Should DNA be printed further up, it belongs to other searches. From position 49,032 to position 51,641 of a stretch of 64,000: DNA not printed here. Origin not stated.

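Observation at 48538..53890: Roadblock/LC7 gene divergent from two translationally coupled ~770-800 aa helical proteins of unknown function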

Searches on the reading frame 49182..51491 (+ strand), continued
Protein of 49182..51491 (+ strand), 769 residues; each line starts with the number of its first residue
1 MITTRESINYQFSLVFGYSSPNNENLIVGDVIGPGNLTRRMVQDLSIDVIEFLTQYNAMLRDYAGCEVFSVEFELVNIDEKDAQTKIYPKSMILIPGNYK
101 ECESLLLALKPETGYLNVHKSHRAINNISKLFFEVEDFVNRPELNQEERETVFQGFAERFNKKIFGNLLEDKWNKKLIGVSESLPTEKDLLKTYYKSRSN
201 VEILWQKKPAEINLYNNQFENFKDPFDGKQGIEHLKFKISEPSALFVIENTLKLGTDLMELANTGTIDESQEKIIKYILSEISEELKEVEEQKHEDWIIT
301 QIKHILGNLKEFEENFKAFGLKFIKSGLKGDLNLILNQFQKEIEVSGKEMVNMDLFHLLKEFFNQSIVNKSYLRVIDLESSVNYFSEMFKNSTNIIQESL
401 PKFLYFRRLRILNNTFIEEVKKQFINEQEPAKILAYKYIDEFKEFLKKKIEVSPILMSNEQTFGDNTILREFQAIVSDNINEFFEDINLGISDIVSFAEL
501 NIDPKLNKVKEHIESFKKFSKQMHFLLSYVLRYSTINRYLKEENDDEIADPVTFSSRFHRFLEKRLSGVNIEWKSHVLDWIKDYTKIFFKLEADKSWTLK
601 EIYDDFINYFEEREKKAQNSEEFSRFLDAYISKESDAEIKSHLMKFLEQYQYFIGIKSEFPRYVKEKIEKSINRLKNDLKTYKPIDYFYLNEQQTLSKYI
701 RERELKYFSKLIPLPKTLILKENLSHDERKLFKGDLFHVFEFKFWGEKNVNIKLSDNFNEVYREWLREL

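Call 45: find_homologous_proteins(query=A3, max_evalue=0.001)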
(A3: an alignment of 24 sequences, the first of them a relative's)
Query A3 (24 sequences) (859 aa, profile of the alignment): 53 proteins with E <= 0.001 among 8000 candidates.
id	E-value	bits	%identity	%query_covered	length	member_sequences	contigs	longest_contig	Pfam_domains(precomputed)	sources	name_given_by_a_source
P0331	0.0e+0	1105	35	100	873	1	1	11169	-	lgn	-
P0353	0.0e+0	1086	36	100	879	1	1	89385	-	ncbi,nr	ncbi:MAG: hypothetical protein EAX95_06595 [Candidatus Thorarchaeota archaeon]|nr:hypothetical prote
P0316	0.0e+0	1083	38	100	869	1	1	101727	-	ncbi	-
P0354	1.7e-297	1007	37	100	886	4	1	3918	-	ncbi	ncbi:MAG: hypothetical protein ACFFD9_08540 [Candidatus Thorarchaeota archaeon]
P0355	5.2e-293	992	36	98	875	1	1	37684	-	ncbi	ncbi:MAG: hypothetical protein ACFFEA_01295 [Candidatus Thorarchaeota archaeon]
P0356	5.8e-293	992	35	98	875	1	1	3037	-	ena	-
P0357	4.0e-292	989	35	99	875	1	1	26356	-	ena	-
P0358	2.9e-291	987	35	98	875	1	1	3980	-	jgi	jgi:hypothetical protein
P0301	2.2e-290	984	100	100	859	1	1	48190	-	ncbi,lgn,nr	ncbi:hypothetical protein EU537_09350 [Candidatus Thorarchaeota archaeon]|nr:MAG: hypothetical prote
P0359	5.4e-288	976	34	98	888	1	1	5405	-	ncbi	-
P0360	7.7e-288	975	35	100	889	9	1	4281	-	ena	-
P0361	3.4e-287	973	35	100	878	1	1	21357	-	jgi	jgi:hypothetical protein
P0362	1.3e-285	968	34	100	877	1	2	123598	-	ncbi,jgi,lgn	-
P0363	2.5e-284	964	34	100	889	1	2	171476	-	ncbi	ncbi:MAG: hypothetical protein ACFFAX_07415 [Promethearchaeota archaeon]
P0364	3.9e-284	963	33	100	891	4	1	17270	-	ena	-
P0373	1.5e-278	945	32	100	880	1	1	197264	-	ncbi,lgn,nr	ncbi:MAG: hypothetical protein JW779_04785 [Candidatus Thorarchaeota archaeon]|nr:hypothetical prote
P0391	6.9e-270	916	39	100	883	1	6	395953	-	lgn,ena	-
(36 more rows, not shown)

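Call 46: find_encoding_contigs(protein=P0373, flank=10000, max_places=1)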
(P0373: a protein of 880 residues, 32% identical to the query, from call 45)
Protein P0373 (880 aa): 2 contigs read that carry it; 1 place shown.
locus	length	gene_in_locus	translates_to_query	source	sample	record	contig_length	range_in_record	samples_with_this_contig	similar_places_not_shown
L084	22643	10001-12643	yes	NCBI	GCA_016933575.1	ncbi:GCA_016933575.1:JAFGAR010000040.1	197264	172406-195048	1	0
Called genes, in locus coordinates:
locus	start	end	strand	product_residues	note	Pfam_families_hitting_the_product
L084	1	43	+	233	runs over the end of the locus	-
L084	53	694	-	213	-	-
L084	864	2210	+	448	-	PF02812:ELFV_dehydrog_N, PF00208:ELFV_dehydrog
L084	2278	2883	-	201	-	-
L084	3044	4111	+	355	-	PF01063:Aminotran_4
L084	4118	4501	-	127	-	-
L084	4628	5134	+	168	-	PF00037:Fer4 (faint), PF12797:Fer4_2 (faint), PF12838:Fer4_7 (faint), PF13187:Fer4_9 (faint), PF13237:Fer4_10 (faint), PF13484:Fer4_16 (faint), PF13247:Fer4_11, PF14697:Fer4_21 (weak), +1 more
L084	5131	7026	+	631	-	PF02730:AFOR_N, PF01314:AFOR_C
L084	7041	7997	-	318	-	-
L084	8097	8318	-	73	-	-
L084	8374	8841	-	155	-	PF01986:DUF123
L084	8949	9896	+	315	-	PF00753:Lactamase_B, PF19583:ODP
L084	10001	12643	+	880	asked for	-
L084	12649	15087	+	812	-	-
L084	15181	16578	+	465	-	PF00701:DHDPS, PF08714:Fae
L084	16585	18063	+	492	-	PF00701:DHDPS, PF08714:Fae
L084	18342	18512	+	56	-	-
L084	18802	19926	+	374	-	PF01546:Peptidase_M20, PF07687:M20_dimer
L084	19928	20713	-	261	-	PF00731:AIRC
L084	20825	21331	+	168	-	-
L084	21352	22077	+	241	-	PF01411:tRNA-synt_2c, PF07973:tRNA_SAD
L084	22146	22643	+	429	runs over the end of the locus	PF00483:NTP_transferase, PF12804:NTP_transf_3, PF25084:LbH_EIF2B, PF25087:GMPPB_C, PF00132:Hexapep (weak)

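Call 47: find_encoding_contigs(protein=P0321, flank=10000, max_places=1)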
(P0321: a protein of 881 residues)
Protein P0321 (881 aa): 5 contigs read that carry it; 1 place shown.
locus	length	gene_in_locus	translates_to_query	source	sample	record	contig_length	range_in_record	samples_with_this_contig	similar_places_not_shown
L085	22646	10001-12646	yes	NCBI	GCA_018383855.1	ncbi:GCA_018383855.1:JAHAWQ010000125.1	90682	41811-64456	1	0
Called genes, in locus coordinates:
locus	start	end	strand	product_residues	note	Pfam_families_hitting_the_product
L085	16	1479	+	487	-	PF04587:ADP_PFK_GK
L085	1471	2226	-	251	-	PF09754:PAC2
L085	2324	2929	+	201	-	PF02223:Thymidylate_kin, PF13521:AAA_28 (weak)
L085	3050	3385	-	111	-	PF03259:Robl_LC7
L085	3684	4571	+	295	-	PF00557:Peptidase_M24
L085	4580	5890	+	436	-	PF00753:Lactamase_B, PF12706:Lactamase_B_2, PF16661:Lactamase_B_6 (weak), PF10996:Beta-Casp, PF07521:RMMBL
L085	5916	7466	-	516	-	PF00587:tRNA-synt_2b, PF03129:HGTP_anticodon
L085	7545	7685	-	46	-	PF03604:Zn_ribbon_RPAB4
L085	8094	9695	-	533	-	PF02310:B12-binding (faint), PF04055:Radical_SAM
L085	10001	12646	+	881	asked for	-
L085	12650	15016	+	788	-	-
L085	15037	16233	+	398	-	PF02985:HEAT (faint), PF12755:Vac14_Fab1_bd (faint), PF13513:HEAT_EZ (faint), PF01602:Adaptin_N (weak), PF23227:HEAT_MROH2B_C (weak), PF12717:Cnd1 (weak), PF25786:HEAT_GCN1_C (weak), PF13646:HEAT_2 (weak), +7 more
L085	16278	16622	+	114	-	-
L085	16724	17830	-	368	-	PF00155:Aminotran_1_2 (weak), PF00266:Aminotran_5, PF01041:DegT_DnrJ_EryC1 (weak), PF01053:Cys_Met_Meta_PP (weak), PF01212:Beta_elim_lyase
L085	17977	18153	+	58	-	PF07754:Ribosomal_aS21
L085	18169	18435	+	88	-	PF00736:EF1_GNE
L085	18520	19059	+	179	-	PF02552:CO_dh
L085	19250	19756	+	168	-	PF01251:Ribosomal_S7e (faint), PF13184:KH_NusA_1st (weak)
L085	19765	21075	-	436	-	PF01336:tRNA_anti-codon, PF00152:tRNA-synt_2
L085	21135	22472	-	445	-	PF01142:TruD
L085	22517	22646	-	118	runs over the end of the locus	PF01981:PTH2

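Call 51: find_encoding_contigs(protein=P0270, flank=10000, max_places=1)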
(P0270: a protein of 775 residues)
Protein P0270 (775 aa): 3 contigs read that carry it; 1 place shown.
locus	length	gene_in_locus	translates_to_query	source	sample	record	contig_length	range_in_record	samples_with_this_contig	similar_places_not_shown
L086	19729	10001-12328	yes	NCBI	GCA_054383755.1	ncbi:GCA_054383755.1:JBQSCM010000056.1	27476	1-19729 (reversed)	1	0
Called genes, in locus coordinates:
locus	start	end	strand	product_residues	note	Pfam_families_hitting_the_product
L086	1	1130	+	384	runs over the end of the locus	PF00465:Fe-ADH, PF13685:Fe-ADH_2, PF25137:ADH_Fe_C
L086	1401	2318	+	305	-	PF01978:TrmB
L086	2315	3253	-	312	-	PF16221:HTH_47 (faint)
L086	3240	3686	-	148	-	-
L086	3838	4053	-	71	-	PF00125:Histone, PF00808:CBFD_NFYB_HMF, PF02291:TFIID-31kDa (weak), PF02969:TAF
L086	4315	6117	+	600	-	PF07881:Fucose_iso_N1, PF07882:Fucose_iso_N2, PF02952:Fucose_iso_C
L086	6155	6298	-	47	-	-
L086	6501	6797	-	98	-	-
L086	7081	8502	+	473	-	PF00202:Aminotran_3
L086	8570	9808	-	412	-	-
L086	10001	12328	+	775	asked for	-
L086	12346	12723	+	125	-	-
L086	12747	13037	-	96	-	PF02597:ThiS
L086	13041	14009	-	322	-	-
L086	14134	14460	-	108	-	-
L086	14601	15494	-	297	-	-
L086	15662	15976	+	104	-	PF02686:GatC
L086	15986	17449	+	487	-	PF01425:Amidase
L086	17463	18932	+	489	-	PF02934:GatB_N, PF02637:GatB_Yqey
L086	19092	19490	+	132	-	-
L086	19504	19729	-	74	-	PF01037:AsnC_trans_reg, PF22482:AsnC_trans_reg_3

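Call 52: find_encoding_contigs(protein=P0288, flank=10000, max_places=1)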
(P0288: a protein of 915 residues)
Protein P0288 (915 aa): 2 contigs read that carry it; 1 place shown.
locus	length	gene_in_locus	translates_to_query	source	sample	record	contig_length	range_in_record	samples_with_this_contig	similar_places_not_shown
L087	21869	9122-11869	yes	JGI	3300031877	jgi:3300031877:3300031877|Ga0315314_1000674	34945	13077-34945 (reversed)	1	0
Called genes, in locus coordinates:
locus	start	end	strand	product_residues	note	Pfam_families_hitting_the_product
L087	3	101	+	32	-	?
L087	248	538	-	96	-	PF12323:HTH_OrfB_IS605 (weak)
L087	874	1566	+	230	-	-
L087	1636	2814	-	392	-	PF12323:HTH_OrfB_IS605, PF01385:OrfB_IS605, PF07282:Cas12f1-like_TNB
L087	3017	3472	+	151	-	-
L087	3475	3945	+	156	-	-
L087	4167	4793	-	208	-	-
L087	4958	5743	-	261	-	PF01895:PhoU (faint)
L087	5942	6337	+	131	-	PF01984:dsDNA_bind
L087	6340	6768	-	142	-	PF00293:NUDIX, PF14815:NUDIX_4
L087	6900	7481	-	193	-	PF01966:HD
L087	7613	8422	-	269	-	PF01810:LysE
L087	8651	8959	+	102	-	-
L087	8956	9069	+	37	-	-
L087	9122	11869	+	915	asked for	PF24161:CCDC39, PF08614:ATG16 (faint)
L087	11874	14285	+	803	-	-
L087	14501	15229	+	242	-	PF04476:4HFCP_synth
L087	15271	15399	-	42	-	-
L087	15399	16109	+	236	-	PF00025:Arf, PF00071:Ras, PF01926:MMR_HSR1, PF08477:Roc, PF09439:SRPRB, PF00009:GTP_EFTU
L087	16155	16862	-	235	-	PF00696:AA_kinase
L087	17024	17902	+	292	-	PF04055:Radical_SAM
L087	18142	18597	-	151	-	PF00571:CBS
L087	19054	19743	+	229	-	PF04191:PEMT, PF04140:ICMT (weak)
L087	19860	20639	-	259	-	PF13353:Fer4_12 (weak), PF04055:Radical_SAM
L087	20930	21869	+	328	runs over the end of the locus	PF00724:Oxidored_FMN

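Call 53: find_encoding_contigs(protein=P0262, flank=10000, max_places=1)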
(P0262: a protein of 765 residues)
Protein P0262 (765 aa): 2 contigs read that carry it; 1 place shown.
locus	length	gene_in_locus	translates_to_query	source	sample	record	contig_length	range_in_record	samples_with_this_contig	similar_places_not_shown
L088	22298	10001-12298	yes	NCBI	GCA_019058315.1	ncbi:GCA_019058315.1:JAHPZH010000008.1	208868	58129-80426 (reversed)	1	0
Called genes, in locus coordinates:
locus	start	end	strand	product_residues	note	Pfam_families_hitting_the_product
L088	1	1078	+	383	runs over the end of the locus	PF27241:CLIP1 (faint)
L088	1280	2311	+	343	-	-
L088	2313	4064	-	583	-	PF14938:SNAP (weak), PF21033:RMD1-3 (faint), PF00515:TPR_1 (faint), PF07719:TPR_2 (faint), PF13424:TPR_12, PF13424:TPR_12, PF17874:TPR_MalT (weak), PF13424:TPR_12, +9 more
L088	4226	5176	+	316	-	PF01874:CitG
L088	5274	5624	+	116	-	PF00085:Thioredoxin, PF00578:AhpC-TSA, PF08534:Redoxin, PF13905:Thioredoxin_8 (weak)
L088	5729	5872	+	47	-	-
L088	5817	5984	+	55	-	PF01402:RHH_1 (weak)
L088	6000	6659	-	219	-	-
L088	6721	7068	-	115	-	-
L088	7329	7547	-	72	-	PF00808:CBFD_NFYB_HMF (weak), PF02969:TAF (weak), PF00125:Histone (weak)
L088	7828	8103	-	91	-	-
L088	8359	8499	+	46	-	-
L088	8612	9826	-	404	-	-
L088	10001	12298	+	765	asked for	-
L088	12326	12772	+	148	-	PF01988:VIT1 (weak)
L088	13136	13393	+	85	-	-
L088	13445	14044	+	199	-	-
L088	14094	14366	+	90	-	PF10571:UPF0547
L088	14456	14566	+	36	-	-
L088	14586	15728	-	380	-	-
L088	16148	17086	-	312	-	-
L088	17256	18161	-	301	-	-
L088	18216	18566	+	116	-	PF02686:GatC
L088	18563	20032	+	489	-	PF01425:Amidase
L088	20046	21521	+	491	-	PF02934:GatB_N, PF02637:GatB_Yqey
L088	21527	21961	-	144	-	-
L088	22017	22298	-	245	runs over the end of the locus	-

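Call 59: fold_search(model_id=the predicted structure, library=pdb)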
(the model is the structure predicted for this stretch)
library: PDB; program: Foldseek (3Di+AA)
matches with E <= 10: 238; with E <= 0.001: 0
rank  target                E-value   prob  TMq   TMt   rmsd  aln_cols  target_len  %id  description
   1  9oci_B                7.3e-01  0.10  0.09  0.11  31.4       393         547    9  Transporter associated with antigen processing (TAP) bound to the viral protein rhUS6 in the outward-facing open state (released 2025-09-10)
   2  6sl7                  8.6e-01  0.10  0.11  0.13  32.6       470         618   13  The Delta Calcium mutant of ALPHA-ACTININ FROM ENTAMOEBA HISTOLYTICA (released 2020-08-26)
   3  7sbq_A                9.8e-01  0.04  0.06  0.05  27.3       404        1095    8  One RBD-up 1 of pre-fusion SARS-CoV-2 Kappa variant spike protein (released 2021-11-03)
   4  8qae_A                1.1e+00  0.10  0.08  0.19  21.0       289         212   10  X-ray crystal structure of a de novo designed single-chain antiparallel 6-helix alpha-helical barrel, sc-apCC-6-SLLA (released 2024-07-03)
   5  8t46_B                1.1e+00  0.08  0.09  0.11  31.6       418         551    9  Transporter associated with antigen processing (TAP) in the apo state (released 2024-06-12)
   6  3q63_F                1.1e+00  0.23  0.04  0.20  11.2        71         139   15  X-ray crystal structure of protein MLL2253 from Mesorhizobium loti, Northeast Structural Genomics Consortium Target Ml (released 2011-01-12)
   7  7yub_R                1.1e+00  0.06  0.09  0.13  30.1       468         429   12  S1P-bound human SPNS2 (released 2023-09-06)
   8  3q63_E                1.4e+00  0.20  0.04  0.20  11.0        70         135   17  X-ray crystal structure of protein MLL2253 from Mesorhizobium loti, Northeast Structural Genomics Consortium Target Ml (released 2011-01-12)
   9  9n66_A                1.4e+00  0.04  0.06  0.08  32.5       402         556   10  Transporter associated with antigen processing (TAP) bound to ATP and ADP in the outward-facing open state (released 2025-09-03)
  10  4tql_B                1.4e+00  0.12  0.09  0.22  32.6       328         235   16  Computationally designed three helix bundle (released 2014-10-15)
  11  4tql_A                1.6e+00  0.08  0.07  0.17  29.8       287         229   16  Computationally designed three helix bundle (released 2014-10-15)
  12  4rej                  1.9e+00  0.13  0.04  0.17   9.2        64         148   12  Crystal structure of ginseng major latex-like protein 151 (GLP) from Panax ginseng. (crystal-3) (released 2015-05-13)
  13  7ezm_D                1.9e+00  0.06  0.08  0.15  26.4       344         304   11  Cryo-EM structure of an activated Cholecystokinin A receptor (CCKAR)-Gq complex (released 2021-08-25)
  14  9ijr_A                2.0e+00  0.07  0.08  0.16  24.3       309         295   11  Cryo-EM structure of the orphan GPR52 beta-arrestin 1 complex bound to ligand c17 (released 2025-09-03)
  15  8vp9_A                2.0e+00  0.04  0.08  0.08  31.0       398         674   12  Cryo-EM structure of the cysteine-free ABC transporter PCAT1 bound with ADP and Substrate (released 2024-10-30)
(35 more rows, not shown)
